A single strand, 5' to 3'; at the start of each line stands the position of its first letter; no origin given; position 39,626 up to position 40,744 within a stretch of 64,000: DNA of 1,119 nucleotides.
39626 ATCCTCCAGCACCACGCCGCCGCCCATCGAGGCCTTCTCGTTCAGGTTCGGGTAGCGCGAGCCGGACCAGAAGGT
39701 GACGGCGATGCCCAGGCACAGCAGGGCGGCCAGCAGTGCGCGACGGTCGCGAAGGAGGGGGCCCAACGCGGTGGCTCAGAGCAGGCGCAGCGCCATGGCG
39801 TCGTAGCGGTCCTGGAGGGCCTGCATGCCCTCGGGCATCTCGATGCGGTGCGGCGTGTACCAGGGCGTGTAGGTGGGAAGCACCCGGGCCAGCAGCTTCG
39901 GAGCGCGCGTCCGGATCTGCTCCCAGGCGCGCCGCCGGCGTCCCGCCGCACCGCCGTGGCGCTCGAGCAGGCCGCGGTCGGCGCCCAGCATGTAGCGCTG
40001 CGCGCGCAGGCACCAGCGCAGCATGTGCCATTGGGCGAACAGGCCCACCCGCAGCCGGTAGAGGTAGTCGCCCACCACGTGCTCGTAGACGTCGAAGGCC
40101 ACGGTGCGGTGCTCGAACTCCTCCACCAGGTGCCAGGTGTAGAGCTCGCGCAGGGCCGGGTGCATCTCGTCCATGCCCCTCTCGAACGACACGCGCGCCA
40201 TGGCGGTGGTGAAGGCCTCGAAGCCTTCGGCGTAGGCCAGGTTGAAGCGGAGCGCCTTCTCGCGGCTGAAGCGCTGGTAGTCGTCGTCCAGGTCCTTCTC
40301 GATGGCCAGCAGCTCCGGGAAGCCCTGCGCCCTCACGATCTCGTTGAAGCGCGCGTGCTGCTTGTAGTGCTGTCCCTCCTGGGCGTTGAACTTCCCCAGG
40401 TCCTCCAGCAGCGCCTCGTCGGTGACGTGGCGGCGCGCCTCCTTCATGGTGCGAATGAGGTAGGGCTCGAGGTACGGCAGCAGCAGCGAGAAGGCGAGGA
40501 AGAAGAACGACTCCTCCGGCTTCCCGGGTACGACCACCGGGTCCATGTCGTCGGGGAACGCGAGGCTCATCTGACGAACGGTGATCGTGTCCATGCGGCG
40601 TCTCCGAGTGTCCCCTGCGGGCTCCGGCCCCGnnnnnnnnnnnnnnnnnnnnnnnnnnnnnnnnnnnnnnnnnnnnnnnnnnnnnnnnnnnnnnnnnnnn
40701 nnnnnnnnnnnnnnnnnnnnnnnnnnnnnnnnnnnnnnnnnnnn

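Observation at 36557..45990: Operon of a double-VWA protein, two permease::FG-GAP/UnbV fusion paralogues and a PF10118-like protein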

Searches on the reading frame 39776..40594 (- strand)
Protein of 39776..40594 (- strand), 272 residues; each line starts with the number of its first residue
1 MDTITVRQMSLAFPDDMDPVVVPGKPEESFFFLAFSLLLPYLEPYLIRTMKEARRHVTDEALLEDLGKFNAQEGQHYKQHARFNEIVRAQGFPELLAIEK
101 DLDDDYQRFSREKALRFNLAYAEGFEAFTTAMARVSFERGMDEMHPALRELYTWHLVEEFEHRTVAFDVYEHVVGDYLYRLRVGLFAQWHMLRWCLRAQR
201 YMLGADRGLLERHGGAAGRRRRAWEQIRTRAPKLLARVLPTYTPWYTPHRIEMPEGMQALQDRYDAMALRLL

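Call 7: search_protein_families(library=pfam, proteins=[window:39776-40594:-], max_evalue=0.01)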
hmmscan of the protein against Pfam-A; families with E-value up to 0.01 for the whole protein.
window:39776-40594:- (272 aa): 1 family
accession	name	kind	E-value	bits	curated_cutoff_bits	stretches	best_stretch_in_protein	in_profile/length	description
PF10118.14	Metal_hydrol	-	4.3e-53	181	33.2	1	6-248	2-243/247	Predicted metal-dependent hydrolase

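Call 8: search_protein_families(library=ncbifam, proteins=[window:39776-40594:-], max_evalue=0.01)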
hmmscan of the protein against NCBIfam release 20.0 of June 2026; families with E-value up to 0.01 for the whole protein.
window:39776-40594:- (272 aa): 0 families

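Call 31: search_solved_structures(query=window:39776-40594:-, max_evalue=1)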
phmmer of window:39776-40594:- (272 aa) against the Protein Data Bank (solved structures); distinct sequences matched with E-value up to 1: 0.

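Call 41: find_homologous_proteins(query=window:39776-40594:-, max_evalue=1e-10)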
Query window:39776-40594:- (272 aa): 1806 proteins with E <= 1e-10 among 3594 candidates; the best 120 are listed.
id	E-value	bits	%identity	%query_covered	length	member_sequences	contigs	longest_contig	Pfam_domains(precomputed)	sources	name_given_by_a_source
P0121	1.8e-181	620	100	100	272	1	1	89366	PF10118.15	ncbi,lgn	ncbi:MAG: metal-dependent hydrolase [Myxococcota bacterium]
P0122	3.2e-134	465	75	99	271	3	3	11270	PF10118.15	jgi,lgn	jgi:predicted metal-dependent hydrolase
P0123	1.4e-132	459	74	99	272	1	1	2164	PF10118.15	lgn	-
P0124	7.5e-131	454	74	99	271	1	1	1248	PF10118.15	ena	-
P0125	3.4e-128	445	73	99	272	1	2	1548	PF10118.15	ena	-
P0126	4.9e-113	395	66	99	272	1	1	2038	PF10118.15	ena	-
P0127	9.5e-111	388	65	98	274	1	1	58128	PF10118.15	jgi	jgi:predicted metal-dependent hydrolase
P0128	5.3e-108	379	64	99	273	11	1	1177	PF10118.15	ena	-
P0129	1.9e-107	377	63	99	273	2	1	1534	PF10118.15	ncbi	-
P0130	1.1e-105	371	62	99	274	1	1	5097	PF10118.15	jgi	jgi:predicted metal-dependent hydrolase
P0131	1.3e-104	368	63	99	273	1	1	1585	PF10118.15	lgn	-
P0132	3.6e-104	366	61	100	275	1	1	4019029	PF10118.15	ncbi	ncbi:MAG: metal-dependent hydrolase [Minicystis sp.]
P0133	3.0e-103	363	61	99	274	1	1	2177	PF10118.15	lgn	-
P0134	3.0e-103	363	61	98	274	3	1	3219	PF10118.15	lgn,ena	-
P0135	1.1e-102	361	62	99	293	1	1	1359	PF10118.15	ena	-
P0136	6.2e-102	359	63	99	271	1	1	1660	PF10118.15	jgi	jgi:hypothetical protein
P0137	2.4e-101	357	63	96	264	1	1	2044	PF10118.15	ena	-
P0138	7.6e-101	355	60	99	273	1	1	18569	PF10118.15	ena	-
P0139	2.4e-100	354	60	99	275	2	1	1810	PF10118.15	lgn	-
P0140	3.8e-100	353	59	98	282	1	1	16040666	PF10118.15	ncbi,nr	ncbi:Hypothetical protein A7982_08765 [Minicystis rosea]|nr:Hypothetical protein A7982_08765 [Minicy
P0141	7.5e-100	352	60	99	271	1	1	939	PF10118.15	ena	-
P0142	3.7e-99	350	58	99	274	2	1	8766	PF10118.15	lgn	-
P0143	4.4e-99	350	60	99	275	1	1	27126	PF10118.15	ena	-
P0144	5.4e-99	349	59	98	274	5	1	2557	PF10118.15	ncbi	-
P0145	1.2e-98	348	62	99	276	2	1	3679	PF10118.15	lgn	-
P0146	1.5e-98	348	58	99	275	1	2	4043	PF10118.15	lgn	-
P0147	1.5e-98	348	58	99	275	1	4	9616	PF10118.15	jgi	-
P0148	1.7e-98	348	60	96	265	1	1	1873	PF10118.15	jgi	-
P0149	3.5e-98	347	57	98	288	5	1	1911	PF10118.15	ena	-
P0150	3.8e-98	347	59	99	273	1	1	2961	PF10118.15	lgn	-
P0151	5.1e-98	346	61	100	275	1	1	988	PF10118.15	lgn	-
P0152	6.1e-98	346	60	96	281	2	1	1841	PF10118.15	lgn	-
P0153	8.1e-98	345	58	98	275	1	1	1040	PF10118.15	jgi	jgi:predicted metal-dependent hydrolase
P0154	1.2e-97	345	57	98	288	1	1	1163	PF10118.15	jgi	jgi:predicted metal-dependent hydrolase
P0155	1.5e-97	345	59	99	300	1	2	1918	PF10118.15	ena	-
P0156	1.7e-97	344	59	99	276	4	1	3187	PF10118.15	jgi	jgi:predicted metal-dependent hydrolase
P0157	2.2e-97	344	59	99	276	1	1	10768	PF10118.15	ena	-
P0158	2.3e-97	344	57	99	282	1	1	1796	PF10118.15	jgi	jgi:predicted metal-dependent hydrolase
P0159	2.4e-97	344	57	99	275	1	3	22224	PF10118.15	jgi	jgi:predicted metal-dependent hydrolase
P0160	4.5e-97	343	58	99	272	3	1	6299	PF10118.15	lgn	-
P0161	6.4e-97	343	62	93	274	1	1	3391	PF10118.15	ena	-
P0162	1.3e-96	342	59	97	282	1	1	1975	PF10118.15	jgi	jgi:predicted metal-dependent hydrolase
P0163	1.7e-96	341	57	99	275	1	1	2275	PF10118.15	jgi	jgi:predicted metal-dependent hydrolase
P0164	3.0e-96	340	58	99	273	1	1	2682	PF10118.15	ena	-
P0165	3.7e-96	340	59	99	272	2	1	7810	PF10118.15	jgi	jgi:predicted metal-dependent hydrolase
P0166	3.8e-96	340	59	94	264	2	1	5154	PF10118.15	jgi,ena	-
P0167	4.9e-96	340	59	99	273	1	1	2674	PF10118.15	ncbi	-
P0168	5.3e-96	340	57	97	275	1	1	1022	PF10118.15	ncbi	-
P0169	6.4e-96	339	58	99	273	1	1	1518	PF10118.15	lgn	-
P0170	6.5e-96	339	59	99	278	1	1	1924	PF10118.15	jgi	-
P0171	7.5e-96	339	61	97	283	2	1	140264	PF10118.15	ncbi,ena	-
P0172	7.9e-96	339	57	98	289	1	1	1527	PF10118.15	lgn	-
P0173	7.9e-96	339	57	99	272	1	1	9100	PF10118.15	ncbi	-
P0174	8.1e-96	339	56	100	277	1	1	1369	PF10118.15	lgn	-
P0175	1.1e-95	338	58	96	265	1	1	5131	PF10118.15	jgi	jgi:predicted metal-dependent hydrolase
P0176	2.8e-95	337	60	93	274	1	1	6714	PF10118.15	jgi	jgi:uncharacterized protein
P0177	3.0e-95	337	58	99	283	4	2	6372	PF10118.15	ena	-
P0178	4.0e-95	337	61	96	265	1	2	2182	PF10118.15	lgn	-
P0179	5.3e-95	336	58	97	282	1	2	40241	PF10118.15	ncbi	-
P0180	5.8e-95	336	58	99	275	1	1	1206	PF10118.15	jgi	-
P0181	7.0e-95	336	58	99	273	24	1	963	PF10118.15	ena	-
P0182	7.3e-95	336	60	97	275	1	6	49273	PF10118.15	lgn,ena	-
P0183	8.5e-95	336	58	99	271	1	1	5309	PF10118.15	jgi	-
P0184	1.1e-94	335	58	99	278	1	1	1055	PF10118.15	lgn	-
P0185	1.2e-94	335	55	99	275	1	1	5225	PF10118.15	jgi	jgi:predicted metal-dependent hydrolase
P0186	1.4e-94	335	59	93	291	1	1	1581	PF10118.15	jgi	jgi:predicted metal-dependent hydrolase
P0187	1.6e-94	335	59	99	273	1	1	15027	PF10118.15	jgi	-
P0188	1.6e-94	335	58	98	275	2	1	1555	PF10118.15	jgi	-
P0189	1.6e-94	335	58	99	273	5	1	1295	PF10118.15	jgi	-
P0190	1.7e-94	335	58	96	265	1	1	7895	PF10118.15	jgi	jgi:predicted metal-dependent hydrolase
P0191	1.8e-94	335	57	98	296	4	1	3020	PF10118.15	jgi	jgi:uncharacterized protein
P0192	2.2e-94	334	58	99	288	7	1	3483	PF10118.15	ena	-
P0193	2.4e-94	334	59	96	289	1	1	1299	PF10118.15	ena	-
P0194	2.5e-94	334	58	99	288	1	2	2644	PF10118.15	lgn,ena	-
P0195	2.9e-94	334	58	97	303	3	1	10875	PF10118.15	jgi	jgi:predicted metal-dependent hydrolase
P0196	4.9e-94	333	57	97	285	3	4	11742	PF10118.15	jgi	jgi:predicted metal-dependent hydrolase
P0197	5.3e-94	333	58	97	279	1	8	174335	PF10118.15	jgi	jgi:predicted metal-dependent hydrolase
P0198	6.9e-94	333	58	97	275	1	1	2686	PF10118.15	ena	-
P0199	9.3e-94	332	57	99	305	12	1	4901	PF10118.15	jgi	jgi:predicted metal-dependent hydrolase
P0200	9.6e-94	332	56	98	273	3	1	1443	PF10118.15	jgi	jgi:predicted metal-dependent hydrolase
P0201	1.1e-93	332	57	97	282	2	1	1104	PF10118.15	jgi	-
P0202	1.4e-93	332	58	99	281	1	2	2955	PF10118.15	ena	-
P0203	1.5e-93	332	58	99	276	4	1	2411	PF10118.15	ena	-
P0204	1.5e-93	331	58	97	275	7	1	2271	PF10118.15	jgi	jgi:predicted metal-dependent hydrolase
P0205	1.7e-93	331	57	99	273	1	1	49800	PF10118.15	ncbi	-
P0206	2.0e-93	331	58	97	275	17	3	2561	PF10118.15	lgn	-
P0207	2.0e-93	331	59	97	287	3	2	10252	PF10118.15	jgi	jgi:predicted metal-dependent hydrolase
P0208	2.7e-93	331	58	97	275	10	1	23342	PF10118.15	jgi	jgi:predicted metal-dependent hydrolase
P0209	3.0e-93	330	58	99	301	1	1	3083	PF10118.15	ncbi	-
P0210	3.1e-93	330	58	93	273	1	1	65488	PF10118.15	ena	-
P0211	3.5e-93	330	58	100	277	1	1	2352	PF10118.15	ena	-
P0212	3.5e-93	330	57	99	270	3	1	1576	PF10118.15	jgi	jgi:hypothetical protein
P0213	3.8e-93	330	59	99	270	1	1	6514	PF10118.15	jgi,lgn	jgi:hypothetical protein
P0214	4.3e-93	330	59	99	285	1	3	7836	PF10118.15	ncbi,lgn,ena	-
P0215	5.1e-93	330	56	97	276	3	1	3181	PF10118.15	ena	-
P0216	6.7e-93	329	58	99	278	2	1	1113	PF10118.15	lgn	-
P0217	7.0e-93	329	57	99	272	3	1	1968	PF10118.15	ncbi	-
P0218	7.2e-93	329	56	98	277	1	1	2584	PF10118.15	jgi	jgi:predicted metal-dependent hydrolase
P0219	7.3e-93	329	56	97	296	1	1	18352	PF10118.15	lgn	-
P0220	7.4e-93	329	55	99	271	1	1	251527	PF10118.15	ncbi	-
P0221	7.4e-93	329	57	97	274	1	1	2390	PF10118.15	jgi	jgi:uncharacterized protein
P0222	8.4e-93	329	60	94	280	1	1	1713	PF10118.15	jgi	jgi:predicted metal-dependent hydrolase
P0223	8.6e-93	329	56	99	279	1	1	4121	PF10118.15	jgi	jgi:predicted metal-dependent hydrolase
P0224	9.6e-93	329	57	97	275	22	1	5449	PF10118.15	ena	-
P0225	9.9e-93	329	57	98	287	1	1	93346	PF10118.15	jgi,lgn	jgi:hypothetical protein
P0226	1.3e-92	328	57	99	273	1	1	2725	PF10118.15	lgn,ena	-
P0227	1.3e-92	328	57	98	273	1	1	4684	PF10118.15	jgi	jgi:predicted metal-dependent hydrolase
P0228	1.5e-92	328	56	97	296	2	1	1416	PF10118.15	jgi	jgi:predicted metal-dependent hydrolase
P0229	1.6e-92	328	56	99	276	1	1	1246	PF10118.15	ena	-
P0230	2.0e-92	328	56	96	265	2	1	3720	PF10118.15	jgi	jgi:predicted metal-dependent hydrolase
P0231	2.0e-92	328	58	99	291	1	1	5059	PF10118.15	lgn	-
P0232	2.2e-92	328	58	98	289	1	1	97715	PF10118.15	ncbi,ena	-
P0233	2.6e-92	327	59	93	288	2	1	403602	PF10118.15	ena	-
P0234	2.8e-92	327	59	99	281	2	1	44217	PF10118.15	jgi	-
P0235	3.0e-92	327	57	99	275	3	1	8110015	PF10118.15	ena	-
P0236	3.1e-92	327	56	100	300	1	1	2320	PF10118.15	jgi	jgi:predicted metal-dependent hydrolase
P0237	3.6e-92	327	57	98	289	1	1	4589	PF10118.15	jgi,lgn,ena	-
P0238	3.6e-92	327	56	97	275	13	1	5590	PF10118.15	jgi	-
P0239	3.8e-92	327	57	99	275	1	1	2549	PF10118.15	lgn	-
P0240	5.6e-92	326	58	98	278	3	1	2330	PF10118.15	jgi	-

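Call 42: find_encoding_contigs(protein=P0122, flank=8000, max_places=3)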
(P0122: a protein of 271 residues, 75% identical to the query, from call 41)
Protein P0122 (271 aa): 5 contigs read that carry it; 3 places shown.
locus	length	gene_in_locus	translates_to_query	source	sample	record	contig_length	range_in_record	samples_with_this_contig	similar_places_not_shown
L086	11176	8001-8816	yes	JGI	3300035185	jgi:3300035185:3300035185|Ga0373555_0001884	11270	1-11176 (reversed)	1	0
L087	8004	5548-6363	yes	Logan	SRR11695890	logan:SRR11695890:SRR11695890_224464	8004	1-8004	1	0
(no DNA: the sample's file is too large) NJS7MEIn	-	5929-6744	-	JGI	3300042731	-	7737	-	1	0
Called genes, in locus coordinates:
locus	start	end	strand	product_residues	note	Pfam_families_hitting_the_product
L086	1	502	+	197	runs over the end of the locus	?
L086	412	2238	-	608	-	PF13231:PMT_2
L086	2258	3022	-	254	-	PF01145:Band_7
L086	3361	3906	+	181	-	-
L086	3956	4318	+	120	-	-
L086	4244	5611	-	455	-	PF07238:PilZ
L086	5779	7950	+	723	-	PF05762:VWA_CoxE (weak), PF00092:VWA, PF13519:VWA_2, PF13768:VWA_3 (weak), PF00092:VWA, PF13519:VWA_2 (weak)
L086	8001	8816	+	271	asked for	PF10118:Metal_hydrol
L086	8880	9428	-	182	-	PF00498:FHA, PF16697:Yop-YscD_cpl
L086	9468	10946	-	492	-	PF00487:FA_desaturase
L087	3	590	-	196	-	?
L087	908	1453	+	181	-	-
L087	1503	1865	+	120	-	-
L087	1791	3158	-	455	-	PF07238:PilZ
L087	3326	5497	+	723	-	PF05762:VWA_CoxE (weak), PF00092:VWA, PF13519:VWA_2, PF13768:VWA_3 (weak), PF00092:VWA, PF13519:VWA_2 (weak)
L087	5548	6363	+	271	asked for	PF10118:Metal_hydrol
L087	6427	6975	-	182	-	PF00498:FHA, PF16697:Yop-YscD_cpl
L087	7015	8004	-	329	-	?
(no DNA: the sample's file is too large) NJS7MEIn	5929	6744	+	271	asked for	PF10118:Metal_hydrol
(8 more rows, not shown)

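Call 43: find_encoding_contigs(protein=P0127, flank=8000, max_places=2)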
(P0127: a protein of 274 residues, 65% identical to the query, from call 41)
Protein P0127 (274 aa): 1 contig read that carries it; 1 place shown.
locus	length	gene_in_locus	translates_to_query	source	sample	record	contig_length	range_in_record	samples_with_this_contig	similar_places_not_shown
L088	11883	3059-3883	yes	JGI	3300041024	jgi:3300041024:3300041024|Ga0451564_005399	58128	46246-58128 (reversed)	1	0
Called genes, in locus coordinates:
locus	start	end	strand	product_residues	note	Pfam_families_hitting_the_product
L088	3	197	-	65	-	?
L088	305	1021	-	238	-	PF00106:adh_short, PF13561:adh_short_C2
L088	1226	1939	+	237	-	-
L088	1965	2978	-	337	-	PF00561:Abhydrolase_1, PF12146:Hydrolase_4 (weak), PF12697:Abhydrolase_6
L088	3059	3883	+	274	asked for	PF10118:Metal_hydrol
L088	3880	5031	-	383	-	PF00355:Rieske, PF00848:Ring_hydroxyl_A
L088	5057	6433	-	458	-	PF00202:Aminotran_3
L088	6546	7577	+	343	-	PF14399:BtrH_N, PF16169:DUF4872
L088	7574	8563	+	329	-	PF00296:Bac_luciferase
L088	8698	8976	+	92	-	-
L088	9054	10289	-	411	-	PF00108:Thiolase_N, PF02803:Thiolase_C, PF22691:Thiolase_C_1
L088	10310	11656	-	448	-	PF02737:3HCDH_N, PF00725:3HCDH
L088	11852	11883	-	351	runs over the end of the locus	PF01575:MaoC_dehydratas (faint), PF13452:FAS1_DH_region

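Call 44: find_encoding_contigs(protein=P0140, flank=8000, max_places=2)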
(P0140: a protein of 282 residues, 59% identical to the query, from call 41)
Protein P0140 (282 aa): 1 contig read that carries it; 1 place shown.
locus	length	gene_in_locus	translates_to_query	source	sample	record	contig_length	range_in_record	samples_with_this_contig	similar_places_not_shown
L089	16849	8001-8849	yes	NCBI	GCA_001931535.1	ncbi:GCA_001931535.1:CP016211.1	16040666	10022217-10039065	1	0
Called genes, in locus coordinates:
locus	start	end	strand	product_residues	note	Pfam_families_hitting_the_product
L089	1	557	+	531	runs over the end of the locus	PF00437:T2SSE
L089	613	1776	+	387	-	PF00092:VWA (faint)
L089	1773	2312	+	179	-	PF00583:Acetyltransf_1, PF13673:Acetyltransf_10, PF13480:Acetyltransf_6 (weak), PF13508:Acetyltransf_7, PF08445:FR47, PF13527:Acetyltransf_9 (faint)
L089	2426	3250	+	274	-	PF00175:NAD_binding_1 (weak), PF10418:DHODB_Fe-S_bind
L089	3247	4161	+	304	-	PF01180:DHO_dh, PF01207:Dus, PF00977:His_biosynth (faint), PF03060:NMO (weak)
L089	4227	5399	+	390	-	PF07007:LprI (faint)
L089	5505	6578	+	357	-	PF13795:HupE_UreJ_2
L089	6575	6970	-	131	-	-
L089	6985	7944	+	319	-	PF03372:Exo_endo_phos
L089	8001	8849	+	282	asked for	PF10118:Metal_hydrol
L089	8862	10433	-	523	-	-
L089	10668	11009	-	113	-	-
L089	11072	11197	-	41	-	-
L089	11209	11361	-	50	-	-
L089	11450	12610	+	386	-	PF00930:DPPIV_N (faint), PF26549:Tricorn_N, PF07676:PD40, PF14583:Pectate_lyase22 (faint), PF26550:Tricorn_2nd (faint), PF26549:Tricorn_N, PF07676:PD40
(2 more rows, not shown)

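Call 62: predict_structure(alignment_id=A3)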
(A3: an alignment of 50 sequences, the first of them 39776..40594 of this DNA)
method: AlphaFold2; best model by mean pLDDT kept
length: 272 residues; sequences in the alignment: 50
mean_pLDDT: 94.3   pTM: 0.92
mean pLDDT of the five models: 94.3, 93.7, 93.0, 92.1, 90.0
residues with pLDDT >= 90: 247; 70-90: 23; 50-70: 1; < 50: 1
segments of 3 or more residues with pLDDT < 50: none
pLDDT, mean of each block of 10 residues (from residue 1): 86 91 95 96 98 98 97 96 92 93 98 98 96 92 94 94 97 97 98 97 91 93 91 91 92 90 96 93
secondary structure, 60 per line:
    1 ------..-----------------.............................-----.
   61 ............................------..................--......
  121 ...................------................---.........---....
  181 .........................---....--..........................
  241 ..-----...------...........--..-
elements in order: H26-54 H60-88 H95-112 H115-139 H146-161 H165-173 H177-205 H209-212 H215-242 H257-267
